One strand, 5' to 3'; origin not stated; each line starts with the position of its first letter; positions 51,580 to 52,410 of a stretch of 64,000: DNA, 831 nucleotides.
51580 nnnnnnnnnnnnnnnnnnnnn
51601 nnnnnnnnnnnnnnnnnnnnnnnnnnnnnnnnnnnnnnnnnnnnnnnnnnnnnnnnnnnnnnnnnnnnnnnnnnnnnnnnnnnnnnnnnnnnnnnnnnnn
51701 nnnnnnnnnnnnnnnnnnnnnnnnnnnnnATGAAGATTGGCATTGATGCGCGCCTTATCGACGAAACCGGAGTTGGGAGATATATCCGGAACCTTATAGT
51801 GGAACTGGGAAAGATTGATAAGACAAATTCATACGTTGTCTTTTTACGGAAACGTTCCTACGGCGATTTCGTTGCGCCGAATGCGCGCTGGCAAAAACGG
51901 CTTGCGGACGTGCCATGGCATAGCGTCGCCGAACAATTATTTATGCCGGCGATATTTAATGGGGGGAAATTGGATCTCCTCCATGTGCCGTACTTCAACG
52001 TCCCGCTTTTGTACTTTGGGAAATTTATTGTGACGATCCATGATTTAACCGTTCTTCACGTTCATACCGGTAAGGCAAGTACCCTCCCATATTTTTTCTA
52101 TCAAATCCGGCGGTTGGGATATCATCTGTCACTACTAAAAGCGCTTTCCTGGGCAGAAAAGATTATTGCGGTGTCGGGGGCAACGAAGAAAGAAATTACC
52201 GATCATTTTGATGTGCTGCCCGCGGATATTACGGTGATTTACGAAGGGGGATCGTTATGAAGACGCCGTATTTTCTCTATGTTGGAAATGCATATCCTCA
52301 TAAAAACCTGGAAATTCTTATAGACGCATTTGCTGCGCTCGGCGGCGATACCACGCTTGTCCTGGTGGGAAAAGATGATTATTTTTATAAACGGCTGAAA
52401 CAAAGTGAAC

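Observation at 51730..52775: GT4 glycosyltransferase split exactly at the inter-domain boundary; a +1 slip in a G5 tract restores a single ORF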

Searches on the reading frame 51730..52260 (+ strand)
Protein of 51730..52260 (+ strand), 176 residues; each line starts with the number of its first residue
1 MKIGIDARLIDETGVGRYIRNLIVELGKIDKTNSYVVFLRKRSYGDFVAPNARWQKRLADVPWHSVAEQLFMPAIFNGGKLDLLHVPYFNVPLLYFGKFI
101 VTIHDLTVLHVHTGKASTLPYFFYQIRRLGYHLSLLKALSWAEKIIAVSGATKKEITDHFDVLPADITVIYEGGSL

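Call 3: search_protein_families(library=pfam, proteins=[window:51730-52257:+], max_evalue=0.01)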
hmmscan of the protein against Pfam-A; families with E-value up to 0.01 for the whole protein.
window:51730-52257:+ (176 aa): 1 family
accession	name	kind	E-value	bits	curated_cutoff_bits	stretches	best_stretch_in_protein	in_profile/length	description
PF13439.12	Glyco_transf_4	-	1.3e-10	42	28.5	1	14-173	3-165/170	Glycosyltransferase Family 4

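Call 7: find_encoding_contigs(protein=window:51730-52260:+, flank=6000, max_places=10)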
Protein window:51730-52260:+ (176 aa): 2 contigs read that carry it; 1 place shown.
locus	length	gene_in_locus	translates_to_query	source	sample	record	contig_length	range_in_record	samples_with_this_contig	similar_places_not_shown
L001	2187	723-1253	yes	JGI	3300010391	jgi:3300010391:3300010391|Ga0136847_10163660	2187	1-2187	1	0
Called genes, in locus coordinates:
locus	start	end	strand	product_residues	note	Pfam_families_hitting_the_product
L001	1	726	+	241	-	?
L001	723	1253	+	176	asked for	PF13439:Glyco_transf_4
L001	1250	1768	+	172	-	PF00534:Glycos_transf_1, PF13692:Glyco_trans_1_4, PF20706:GT4-conflict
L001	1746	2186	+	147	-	?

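Call 17: find_homologous_proteins(query=window:51730-52257:+, max_evalue=1e-20)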
Query window:51730-52257:+ (176 aa): 201 proteins with E <= 1e-20 among 293 candidates; the best 120 are listed.
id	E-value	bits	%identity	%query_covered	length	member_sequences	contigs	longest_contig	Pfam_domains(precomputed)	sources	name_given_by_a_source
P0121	1.8e-113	395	100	100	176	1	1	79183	PF13439.13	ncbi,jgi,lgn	-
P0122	3.2e-92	325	84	98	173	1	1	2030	PF13439.13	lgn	-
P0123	9.8e-89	314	78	98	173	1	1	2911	PF13439.13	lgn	-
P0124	6.8e-86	305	78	98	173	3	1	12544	PF13439.13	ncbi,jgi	-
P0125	3.1e-85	303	78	98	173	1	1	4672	PF13439.13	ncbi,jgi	jgi:glycosyltransferase involved in cell wall biosynthesis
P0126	3.3e-85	303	76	98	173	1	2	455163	PF13439.13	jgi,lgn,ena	jgi:glycosyltransferase involved in cell wall biosynthesis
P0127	4.4e-85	302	78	98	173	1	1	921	PF13439.13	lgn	-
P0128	1.8e-84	300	75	98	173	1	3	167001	PF13439.13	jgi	jgi:hypothetical protein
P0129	1.9e-84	300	79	98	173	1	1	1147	PF13439.13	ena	-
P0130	3.1e-84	299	77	98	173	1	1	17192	PF13439.13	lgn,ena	-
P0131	3.5e-84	299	76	98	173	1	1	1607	PF13439.13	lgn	-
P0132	4.0e-84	299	74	98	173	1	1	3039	PF13439.13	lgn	-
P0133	1.2e-83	297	76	98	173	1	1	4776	PF13439.13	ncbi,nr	ncbi:MAG: glycosyltransferase [Candidatus Gottesmanbacteria bacterium]|nr:glycosyltransferase [Candi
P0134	1.2e-83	297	77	98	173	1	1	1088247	PF13439.13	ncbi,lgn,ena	-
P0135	1.9e-83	297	76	98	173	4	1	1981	PF13439.13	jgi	-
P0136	2.7e-83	296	76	98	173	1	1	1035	PF13439.13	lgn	-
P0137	2.9e-83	296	75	98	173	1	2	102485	PF13439.13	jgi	jgi:hypothetical protein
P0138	1.1e-82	294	76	98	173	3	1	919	PF13439.13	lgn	-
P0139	1.5e-82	294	75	98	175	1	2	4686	PF13439.13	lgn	-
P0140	1.7e-82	294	76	98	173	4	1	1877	PF13439.13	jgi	-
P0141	3.0e-82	293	77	98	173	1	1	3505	PF13439.13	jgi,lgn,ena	-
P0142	4.8e-82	292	75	98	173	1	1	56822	PF13439.13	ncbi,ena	-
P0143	1.0e-81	291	75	98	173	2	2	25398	PF13439.13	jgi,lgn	jgi:hypothetical protein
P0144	1.9e-81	290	75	98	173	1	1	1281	PF13439.13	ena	-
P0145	2.6e-81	290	72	99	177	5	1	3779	PF13439.13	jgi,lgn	jgi:tRNA U55 pseudouridine synthase TruB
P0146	3.9e-81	289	74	98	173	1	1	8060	PF13439.13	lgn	-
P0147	5.0e-81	289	76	98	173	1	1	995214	PF13439.13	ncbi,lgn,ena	-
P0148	1.1e-80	288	77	98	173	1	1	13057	PF13439.13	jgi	jgi:glycosyltransferase involved in cell wall biosynthesis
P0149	1.4e-80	287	77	98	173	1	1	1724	PF13439.13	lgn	-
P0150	1.4e-80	287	76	98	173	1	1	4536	PF13439.13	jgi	jgi:glycosyltransferase involved in cell wall biosynthesis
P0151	1.9e-80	287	75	98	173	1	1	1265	PF13439.13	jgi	jgi:hypothetical protein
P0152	2.8e-80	286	73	98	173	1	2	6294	PF13439.13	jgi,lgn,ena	-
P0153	4.0e-80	286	76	98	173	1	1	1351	PF13439.13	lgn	-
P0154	2.7e-79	283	72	98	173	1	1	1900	PF13439.13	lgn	-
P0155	2.8e-79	283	73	98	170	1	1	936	PF13439.13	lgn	-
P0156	3.4e-79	283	77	98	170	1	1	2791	PF13439.13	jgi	jgi:glycosyltransferase involved in cell wall biosynthesis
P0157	4.8e-79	282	73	98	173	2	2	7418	PF13439.13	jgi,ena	jgi:hypothetical protein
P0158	6.6e-79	282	71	98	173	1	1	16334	PF13439.13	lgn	-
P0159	7.2e-79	282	72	98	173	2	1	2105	PF13439.13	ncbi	-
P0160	1.6e-78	281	73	98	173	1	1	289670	PF13439.13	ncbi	-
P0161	1.8e-78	281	74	98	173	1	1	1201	PF13439.13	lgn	-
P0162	3.1e-78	280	73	98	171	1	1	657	PF13439.13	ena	-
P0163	4.1e-77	276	73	98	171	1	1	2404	PF13439.13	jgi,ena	-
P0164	4.4e-77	276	75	98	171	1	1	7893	PF13439.13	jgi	jgi:glycosyltransferase involved in cell wall biosynthesis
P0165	7.3e-77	275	74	98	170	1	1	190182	PF13439.13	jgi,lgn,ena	-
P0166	2.3e-76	274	72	98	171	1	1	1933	PF13439.13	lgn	-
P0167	5.0e-76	273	72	98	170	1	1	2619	PF13439.13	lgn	-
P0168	3.8e-75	270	71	98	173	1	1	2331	PF13439.13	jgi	jgi:hypothetical protein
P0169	4.9e-75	269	71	98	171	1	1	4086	PF13439.13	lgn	-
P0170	5.9e-75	269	72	98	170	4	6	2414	PF13439.13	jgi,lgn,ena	-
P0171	8.9e-75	269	71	98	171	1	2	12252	PF13439.13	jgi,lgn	jgi:glycosyltransferase involved in cell wall biosynthesis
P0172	1.0e-74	268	72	98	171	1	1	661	PF13439.13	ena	-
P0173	1.1e-74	268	69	98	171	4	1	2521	PF13439.13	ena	-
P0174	1.5e-74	268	72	98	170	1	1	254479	PF13439.13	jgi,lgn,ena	-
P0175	1.7e-74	268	71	98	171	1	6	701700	PF13439.13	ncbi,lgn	-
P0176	1.7e-74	268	72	98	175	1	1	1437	PF13439.13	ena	-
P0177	7.1e-74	266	71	98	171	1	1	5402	PF13439.13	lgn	-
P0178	7.5e-73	262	70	98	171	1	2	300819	PF13439.13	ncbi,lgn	-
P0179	9.7e-73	262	71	98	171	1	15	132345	PF13439.13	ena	-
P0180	1.8e-72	261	71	98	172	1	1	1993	PF13439.13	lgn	-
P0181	2.0e-72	261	69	98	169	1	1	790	PF13439.13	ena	-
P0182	2.1e-72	261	71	98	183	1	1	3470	PF13439.13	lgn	-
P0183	2.2e-72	261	68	98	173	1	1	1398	PF13439.13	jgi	jgi:hypothetical protein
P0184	3.7e-72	260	69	98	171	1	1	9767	PF13439.13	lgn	-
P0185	6.2e-72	259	68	98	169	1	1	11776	PF13439.13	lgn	-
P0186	6.7e-71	256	71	98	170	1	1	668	PF13439.13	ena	-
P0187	1.3e-68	248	65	100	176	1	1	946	PF13439.13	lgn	-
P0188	1.6e-65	238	65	98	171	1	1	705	PF13579.13,PF13439.13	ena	-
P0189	2.0e-65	238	64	98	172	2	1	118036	PF13439.13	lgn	-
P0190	2.1e-65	238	65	98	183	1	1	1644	PF13439.13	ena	-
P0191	4.7e-64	234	65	98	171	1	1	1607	PF13439.13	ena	-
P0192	3.8e-63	231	64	98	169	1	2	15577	PF13579.13,PF13439.13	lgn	-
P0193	2.7e-62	228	64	98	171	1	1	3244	PF13579.13,PF13439.13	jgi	jgi:hypothetical protein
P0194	3.6e-62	227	62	98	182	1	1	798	PF13439.13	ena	-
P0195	4.1e-61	224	62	98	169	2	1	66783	PF13439.13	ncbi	-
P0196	1.1e-59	219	64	98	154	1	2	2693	PF13439.13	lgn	-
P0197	1.9e-59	219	60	98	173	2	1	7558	PF13439.13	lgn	-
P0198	2.6e-59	218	59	100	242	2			PF13439.13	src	-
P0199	2.0e-58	215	64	98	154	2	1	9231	PF13439.13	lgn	-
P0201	8.0e-58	213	61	94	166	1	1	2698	PF13439.13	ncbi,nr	ncbi:glycosyltransferase, partial [Patescibacteria group bacterium]|nr:glycosyltransferase [Patescib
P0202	2.7e-57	212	62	98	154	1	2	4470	PF13439.13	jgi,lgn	jgi:glycosyltransferase involved in cell wall biosynthesis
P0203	1.1e-55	206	58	98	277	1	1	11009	PF00534.27,PF13439.13,PF13692.13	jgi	-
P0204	1.3e-55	206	55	99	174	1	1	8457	PF13439.13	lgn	-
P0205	1.4e-55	206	55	98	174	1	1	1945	PF13439.13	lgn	-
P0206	2.7e-55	205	57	99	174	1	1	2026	PF13579.13,PF13439.13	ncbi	-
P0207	4.9e-55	204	57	98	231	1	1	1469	PF00534.27,PF13439.13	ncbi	-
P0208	7.6e-55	204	54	98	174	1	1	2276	PF13439.13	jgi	jgi:glycosyltransferase involved in cell wall biosynthesis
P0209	1.1e-54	203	59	98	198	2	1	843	PF13439.13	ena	-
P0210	1.5e-54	203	56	98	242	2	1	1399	PF13439.13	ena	-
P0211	5.7e-54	201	55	98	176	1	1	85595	PF13439.13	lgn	-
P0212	1.1e-53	200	57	98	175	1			PF13439.13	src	-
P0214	3.4e-53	198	55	98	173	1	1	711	PF13439.13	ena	-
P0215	9.0e-53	197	53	98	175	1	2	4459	PF13439.13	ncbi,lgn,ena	-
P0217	5.0e-52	194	54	98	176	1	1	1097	PF13439.13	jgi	jgi:hypothetical protein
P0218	1.6e-51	193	53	100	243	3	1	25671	PF13439.13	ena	-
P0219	4.8e-51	191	53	98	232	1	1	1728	PF13439.13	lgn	-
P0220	5.4e-51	191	52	99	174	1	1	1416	PF13439.13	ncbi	-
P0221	5.7e-51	191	52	98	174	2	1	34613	PF13439.13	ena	-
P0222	8.7e-51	190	53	99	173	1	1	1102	PF13439.13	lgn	-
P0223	1.2e-50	190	53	99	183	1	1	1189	PF13439.13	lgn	-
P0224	1.2e-50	190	55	99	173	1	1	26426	PF13439.13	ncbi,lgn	-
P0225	1.6e-50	190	55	98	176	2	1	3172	PF13439.13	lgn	-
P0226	4.3e-50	188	62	78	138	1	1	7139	PF13439.13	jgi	jgi:tRNA U55 pseudouridine synthase TruB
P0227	1.9e-49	186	51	99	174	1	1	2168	PF13439.13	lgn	-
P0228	2.1e-49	186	50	98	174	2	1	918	PF13439.13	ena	-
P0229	3.1e-49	185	51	98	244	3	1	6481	PF00534.27,PF13439.13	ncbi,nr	ncbi:MAG TPA: glycosyltransferase, partial [Candidatus Saccharimonadales bacterium]|nr:glycosyltrans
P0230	2.6e-48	182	52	98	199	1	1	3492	PF13439.13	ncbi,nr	ncbi:MAG: glycosyltransferase, partial [Patescibacteria group bacterium]|nr:glycosyltransferase [Pat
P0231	3.5e-48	182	51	99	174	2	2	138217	PF13439.13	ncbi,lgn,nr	ncbi:MAG: glycosyltransferase [Patescibacteria group bacterium]|nr:glycosyltransferase [Patescibacte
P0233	5.2e-48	181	52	99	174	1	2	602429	PF13439.13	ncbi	-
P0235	5.7e-48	181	52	99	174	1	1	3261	PF13439.13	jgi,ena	-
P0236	1.1e-47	180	49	99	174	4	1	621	PF13439.13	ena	-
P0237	1.1e-46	177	49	100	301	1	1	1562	PF00534.27,PF13439.13,PF20706.4,PF13692.13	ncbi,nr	ncbi:MAG TPA: glycosyltransferase family 1 protein, partial [Candidatus Saccharimonadales bacterium]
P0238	1.2e-46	177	50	99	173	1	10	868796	PF13439.13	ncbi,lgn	-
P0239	3.1e-46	176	50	98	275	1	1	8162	PF00534.27,PF13579.13,PF13439.13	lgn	-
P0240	3.7e-45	172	49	98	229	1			PF00534.27,PF13439.13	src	-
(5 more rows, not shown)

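Call 19: find_related_loci(query=A2, collection=genome_contigs, flank=3000)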
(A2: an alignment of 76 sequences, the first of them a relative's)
Query A2 (176 aa) in genome_contigs; peptide patterns used: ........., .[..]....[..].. (x = any residue, [..] = any of these).
600 stretches matched a pattern (row limit reached: there are more); 575 encode a relative of the query (tblastn E <= 1e-3); the best 80 are kept; 80 distinct loci.
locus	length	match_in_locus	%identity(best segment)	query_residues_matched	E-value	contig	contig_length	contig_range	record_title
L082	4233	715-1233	76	1-173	3e-89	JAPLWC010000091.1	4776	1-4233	MAG: Candidatus Gottesmanbacteria bacterium isolate LacPavin_0920_SED3_MAG_47_8 LacPavin_0920_SED3_scaffold_595249, whol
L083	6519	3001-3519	75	1-173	2e-87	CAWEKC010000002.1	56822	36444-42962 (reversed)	MAG: Candidatus Gottesmanbacteria bacterium isolate MFD05942.bin.1.195 genome assembly, contig: contig_130330, whole gen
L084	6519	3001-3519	76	1-173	5e-86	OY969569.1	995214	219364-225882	MAG: Candidatus Gottesmanbacteria bacterium isolate MFD03899.bin.c.1 genome assembly, chromosome: 1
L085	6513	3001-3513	70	1-173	4e-81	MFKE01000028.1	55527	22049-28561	MAG: Candidatus Gottesmanbacteria bacterium RIFOXYB1_FULL_47_11 rifoxyb1_full_scaffold_852, whole genome shotgun sequenc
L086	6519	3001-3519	64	1-173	6e-74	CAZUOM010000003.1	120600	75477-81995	MAG TPA_asm: uncultured Gammaproteobacteria bacterium isolate binchicken_co341_72 genome assembly, contig: NODE_7_length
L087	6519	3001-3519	64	1-173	1e-72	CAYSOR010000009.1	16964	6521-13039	MAG TPA_asm: uncultured Gammaproteobacteria bacterium isolate binchicken_co266_188 genome assembly, contig: NODE_5568_le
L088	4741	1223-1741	64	1-173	4e-72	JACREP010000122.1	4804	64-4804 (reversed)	MAG: Candidatus Gottesmanbacteria bacterium isolate NC_groundwater_1702_Pr3_B-0.1um_50_12 SR-2_scaffold_141_4072195, who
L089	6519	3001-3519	64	1-173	2e-71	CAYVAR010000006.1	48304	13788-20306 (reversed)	MAG TPA_asm: uncultured Gammaproteobacteria bacterium isolate binchicken_co110_1166 genome assembly, contig: NODE_1745_l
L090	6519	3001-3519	61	1-173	2e-70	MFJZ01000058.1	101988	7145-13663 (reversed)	MAG: Candidatus Gottesmanbacteria bacterium RIFCSPLOWO2_01_FULL_49_10 rifcsplowo2_01_scaffold_624, whole genome shotgun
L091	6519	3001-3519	60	1-173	8e-70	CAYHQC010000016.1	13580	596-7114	MAG TPA_asm: uncultured Gammaproteobacteria bacterium isolate ERP119705_co15_352 genome assembly, contig: NODE_5091_leng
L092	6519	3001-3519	58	1-173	4e-69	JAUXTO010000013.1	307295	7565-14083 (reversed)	MAG: Candidatus Gottesmanbacteria bacterium isolate C13_maxbin.100 C13_k141_57608, whole genome shotgun sequence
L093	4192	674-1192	59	1-173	9e-68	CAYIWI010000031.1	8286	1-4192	MAG TPA_asm: uncultured Gammaproteobacteria bacterium isolate ERP119705_co3_560 genome assembly, contig: NODE_10836_leng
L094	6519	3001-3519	60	1-173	5e-68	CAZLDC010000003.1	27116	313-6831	MAG TPA_asm: uncultured Gammaproteobacteria bacterium isolate SRP178908_co2_11 genome assembly, contig: NODE_586_length_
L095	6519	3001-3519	61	1-173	1e-67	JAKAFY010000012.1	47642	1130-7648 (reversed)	MAG: bacterium isolate WY2.bin139 NODE_920_length_47642_cov_2.050468, whole genome shotgun sequence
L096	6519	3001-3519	61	1-173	5e-67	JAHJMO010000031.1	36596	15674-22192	MAG: Patescibacteria group bacterium isolate Old_saline.mb.45 Old_saline.mb.45_k141_1152281, whole genome shotgun sequen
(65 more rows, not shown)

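Call 22: find_encoding_contigs(protein=P0122, flank=4000, max_places=3)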
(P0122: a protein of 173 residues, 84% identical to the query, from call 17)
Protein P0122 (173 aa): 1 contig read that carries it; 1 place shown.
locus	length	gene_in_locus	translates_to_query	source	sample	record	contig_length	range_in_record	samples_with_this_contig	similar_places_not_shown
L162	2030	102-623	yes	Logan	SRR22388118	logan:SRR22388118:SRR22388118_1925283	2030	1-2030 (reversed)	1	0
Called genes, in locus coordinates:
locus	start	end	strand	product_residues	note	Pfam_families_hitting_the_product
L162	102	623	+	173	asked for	PF13439:Glyco_transf_4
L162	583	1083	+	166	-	PF00534:Glycos_transf_1, PF13692:Glyco_trans_1_4, PF20706:GT4-conflict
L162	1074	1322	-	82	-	PF05016:ParE_toxin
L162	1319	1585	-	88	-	PF02604:PhdYeFM_antitox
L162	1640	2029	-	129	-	?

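Call 23: find_encoding_contigs(protein=P0238, flank=5000, max_places=3)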
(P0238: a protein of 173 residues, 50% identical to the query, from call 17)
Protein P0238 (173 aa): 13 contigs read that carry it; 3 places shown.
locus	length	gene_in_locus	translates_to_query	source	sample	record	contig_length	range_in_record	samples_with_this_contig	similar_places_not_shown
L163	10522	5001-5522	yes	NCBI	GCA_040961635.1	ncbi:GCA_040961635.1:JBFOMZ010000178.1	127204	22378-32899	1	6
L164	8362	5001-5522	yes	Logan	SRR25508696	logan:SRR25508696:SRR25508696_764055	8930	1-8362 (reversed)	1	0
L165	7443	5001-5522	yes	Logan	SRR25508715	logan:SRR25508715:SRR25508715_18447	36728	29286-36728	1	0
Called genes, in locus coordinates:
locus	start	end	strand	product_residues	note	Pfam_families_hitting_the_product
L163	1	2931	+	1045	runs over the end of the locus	PF04932:Wzy_C, PF13231:PMT_2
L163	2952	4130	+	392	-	PF13439:Glyco_transf_4, PF00534:Glycos_transf_1, PF13692:Glyco_trans_1_4, PF13524:Glyco_trans_1_2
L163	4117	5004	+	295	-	PF00535:Glycos_transf_2, PF10111:Glyco_tranf_2_2, PF13641:Glyco_tranf_2_3, PF13632:Glyco_trans_2_3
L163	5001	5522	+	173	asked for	PF13439:Glyco_transf_4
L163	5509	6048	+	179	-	PF00534:Glycos_transf_1, PF13692:Glyco_trans_1_4, PF20706:GT4-conflict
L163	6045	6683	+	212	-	PF00702:Hydrolase, PF13419:HAD_2, PF13242:Hydrolase_like (faint)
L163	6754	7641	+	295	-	PF00892:EamA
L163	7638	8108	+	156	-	PF02643:DUF192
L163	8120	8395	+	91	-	PF18905:DUF5661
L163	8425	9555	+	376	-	PF13439:Glyco_transf_4 (weak), PF00534:Glycos_transf_1, PF13692:Glyco_trans_1_4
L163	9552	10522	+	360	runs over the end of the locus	PF00483:NTP_transferase, PF22640:ManC_GMP_beta-helix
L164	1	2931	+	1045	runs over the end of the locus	PF04932:Wzy_C, PF13231:PMT_2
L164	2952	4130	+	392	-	PF13439:Glyco_transf_4, PF00534:Glycos_transf_1, PF13692:Glyco_trans_1_4, PF13524:Glyco_trans_1_2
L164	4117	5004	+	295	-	PF00535:Glycos_transf_2, PF10111:Glyco_tranf_2_2, PF13641:Glyco_tranf_2_3, PF13632:Glyco_trans_2_3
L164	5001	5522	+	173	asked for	PF13439:Glyco_transf_4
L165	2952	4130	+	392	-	PF13439:Glyco_transf_4, PF00534:Glycos_transf_1, PF13692:Glyco_trans_1_4, PF13524:Glyco_trans_1_2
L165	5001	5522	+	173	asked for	PF13439:Glyco_transf_4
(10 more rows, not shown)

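Call 24: find_encoding_contigs(protein=P0233, flank=5000, max_places=3)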
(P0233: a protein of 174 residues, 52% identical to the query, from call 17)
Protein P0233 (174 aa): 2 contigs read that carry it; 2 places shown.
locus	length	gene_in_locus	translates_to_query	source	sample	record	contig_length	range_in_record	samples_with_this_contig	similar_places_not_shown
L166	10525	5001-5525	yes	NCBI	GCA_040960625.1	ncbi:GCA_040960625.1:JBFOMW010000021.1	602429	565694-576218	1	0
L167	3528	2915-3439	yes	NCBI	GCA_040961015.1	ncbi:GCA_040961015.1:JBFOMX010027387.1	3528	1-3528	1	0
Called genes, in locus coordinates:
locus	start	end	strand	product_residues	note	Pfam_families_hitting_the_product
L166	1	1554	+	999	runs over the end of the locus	-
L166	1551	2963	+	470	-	PF13231:PMT_2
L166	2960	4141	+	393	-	PF00534:Glycos_transf_1, PF13692:Glyco_trans_1_4, PF13524:Glyco_trans_1_2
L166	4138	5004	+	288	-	PF00535:Glycos_transf_2, PF10111:Glyco_tranf_2_2 (weak), PF13641:Glyco_tranf_2_3, PF13632:Glyco_trans_2_3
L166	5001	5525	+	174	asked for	PF13439:Glyco_transf_4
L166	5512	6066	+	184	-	PF00534:Glycos_transf_1, PF13692:Glyco_trans_1_4, PF20706:GT4-conflict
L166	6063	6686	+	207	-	PF00702:Hydrolase, PF13419:HAD_2, PF13242:Hydrolase_like (weak)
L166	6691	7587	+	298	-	PF00892:EamA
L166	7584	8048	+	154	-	PF02643:DUF192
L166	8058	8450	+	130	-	-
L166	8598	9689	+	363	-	PF00534:Glycos_transf_1, PF13692:Glyco_trans_1_4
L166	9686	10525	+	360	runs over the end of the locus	PF00483:NTP_transferase, PF22640:ManC_GMP_beta-helix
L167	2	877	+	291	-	?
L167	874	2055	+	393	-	PF00534:Glycos_transf_1, PF13692:Glyco_trans_1_4, PF13524:Glyco_trans_1_2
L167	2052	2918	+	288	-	PF00535:Glycos_transf_2, PF10111:Glyco_tranf_2_2 (weak), PF13641:Glyco_tranf_2_3, PF13632:Glyco_trans_2_3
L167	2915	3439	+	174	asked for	PF13439:Glyco_transf_4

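Call 69: find_encoding_contigs(protein=P0189, flank=1500, max_places=1)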
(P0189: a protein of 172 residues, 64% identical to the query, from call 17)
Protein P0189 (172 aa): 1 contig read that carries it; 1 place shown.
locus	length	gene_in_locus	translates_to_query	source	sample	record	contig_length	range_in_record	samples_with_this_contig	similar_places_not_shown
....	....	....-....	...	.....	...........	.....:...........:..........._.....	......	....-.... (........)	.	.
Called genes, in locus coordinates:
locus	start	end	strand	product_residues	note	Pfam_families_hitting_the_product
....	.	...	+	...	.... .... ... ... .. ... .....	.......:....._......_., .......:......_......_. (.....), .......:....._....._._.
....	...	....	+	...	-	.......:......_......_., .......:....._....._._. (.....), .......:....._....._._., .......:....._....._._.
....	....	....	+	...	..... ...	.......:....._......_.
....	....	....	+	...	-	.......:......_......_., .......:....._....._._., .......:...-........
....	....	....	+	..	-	-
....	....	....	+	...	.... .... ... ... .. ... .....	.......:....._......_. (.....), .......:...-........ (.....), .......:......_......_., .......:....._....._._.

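Call 70: find_encoding_contigs(protein=P0145, flank=1500, max_places=1)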
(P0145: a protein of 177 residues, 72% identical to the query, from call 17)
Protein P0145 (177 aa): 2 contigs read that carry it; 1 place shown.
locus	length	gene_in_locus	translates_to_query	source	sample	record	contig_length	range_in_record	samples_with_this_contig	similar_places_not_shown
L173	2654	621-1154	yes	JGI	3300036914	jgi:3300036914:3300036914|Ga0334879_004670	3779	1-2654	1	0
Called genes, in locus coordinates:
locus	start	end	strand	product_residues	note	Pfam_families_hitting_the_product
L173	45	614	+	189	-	PF13641:Glyco_tranf_2_3 (weak), PF13632:Glyco_trans_2_3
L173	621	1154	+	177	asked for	PF13439:Glyco_transf_4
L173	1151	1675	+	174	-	PF00534:Glycos_transf_1, PF13692:Glyco_trans_1_4, PF20706:GT4-conflict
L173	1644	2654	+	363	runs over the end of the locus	PF00534:Glycos_transf_1, PF13692:Glyco_trans_1_4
